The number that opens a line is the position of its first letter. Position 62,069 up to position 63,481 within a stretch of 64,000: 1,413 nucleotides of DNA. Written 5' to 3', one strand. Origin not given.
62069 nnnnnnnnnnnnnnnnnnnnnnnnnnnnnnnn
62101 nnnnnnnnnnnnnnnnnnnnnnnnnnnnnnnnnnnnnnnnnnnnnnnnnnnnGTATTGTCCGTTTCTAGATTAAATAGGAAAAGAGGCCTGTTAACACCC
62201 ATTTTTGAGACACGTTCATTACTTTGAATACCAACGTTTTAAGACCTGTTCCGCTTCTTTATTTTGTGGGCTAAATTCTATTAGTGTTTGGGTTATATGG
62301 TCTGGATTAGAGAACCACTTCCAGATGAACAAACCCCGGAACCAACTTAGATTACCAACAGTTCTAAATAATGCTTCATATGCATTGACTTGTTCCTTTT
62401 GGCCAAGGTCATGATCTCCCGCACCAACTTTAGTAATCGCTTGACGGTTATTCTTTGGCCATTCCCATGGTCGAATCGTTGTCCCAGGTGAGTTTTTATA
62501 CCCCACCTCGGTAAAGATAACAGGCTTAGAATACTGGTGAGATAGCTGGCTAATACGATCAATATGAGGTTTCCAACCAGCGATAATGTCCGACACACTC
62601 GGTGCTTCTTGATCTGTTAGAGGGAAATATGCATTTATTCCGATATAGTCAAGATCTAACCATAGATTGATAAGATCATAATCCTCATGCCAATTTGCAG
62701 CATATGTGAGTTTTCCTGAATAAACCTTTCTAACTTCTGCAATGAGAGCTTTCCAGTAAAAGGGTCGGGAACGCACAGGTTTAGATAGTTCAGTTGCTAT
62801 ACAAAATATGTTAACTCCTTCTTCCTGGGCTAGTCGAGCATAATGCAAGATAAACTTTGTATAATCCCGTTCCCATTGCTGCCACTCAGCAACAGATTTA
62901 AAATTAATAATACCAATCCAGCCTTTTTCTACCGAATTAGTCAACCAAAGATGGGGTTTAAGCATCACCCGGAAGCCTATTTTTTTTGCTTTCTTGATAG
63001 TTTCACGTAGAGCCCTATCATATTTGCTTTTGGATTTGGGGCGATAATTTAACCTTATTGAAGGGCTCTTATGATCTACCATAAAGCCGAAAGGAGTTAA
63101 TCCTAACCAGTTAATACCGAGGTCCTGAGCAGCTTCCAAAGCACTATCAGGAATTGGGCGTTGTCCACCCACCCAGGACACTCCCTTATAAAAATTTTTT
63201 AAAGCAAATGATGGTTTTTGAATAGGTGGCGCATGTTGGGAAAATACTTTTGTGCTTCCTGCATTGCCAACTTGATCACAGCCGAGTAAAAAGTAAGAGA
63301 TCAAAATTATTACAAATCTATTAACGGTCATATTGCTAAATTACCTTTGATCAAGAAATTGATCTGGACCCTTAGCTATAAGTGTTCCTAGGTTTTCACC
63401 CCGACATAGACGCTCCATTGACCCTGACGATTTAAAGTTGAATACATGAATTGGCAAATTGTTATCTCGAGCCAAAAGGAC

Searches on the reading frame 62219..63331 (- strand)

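Call 68: search_protein_families(library=ncbifam, proteins=[window:62219-63331:-], max_evalue=0.001)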
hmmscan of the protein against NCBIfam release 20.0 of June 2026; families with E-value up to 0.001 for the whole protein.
window:62219-63331:- (370 aa): 1 family
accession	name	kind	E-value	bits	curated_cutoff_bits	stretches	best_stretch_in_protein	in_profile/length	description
NF048004.1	GTA_megatron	equivalog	8.9e-11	40.3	800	1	153-258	434-566/1299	baseplate multidomain protein megatron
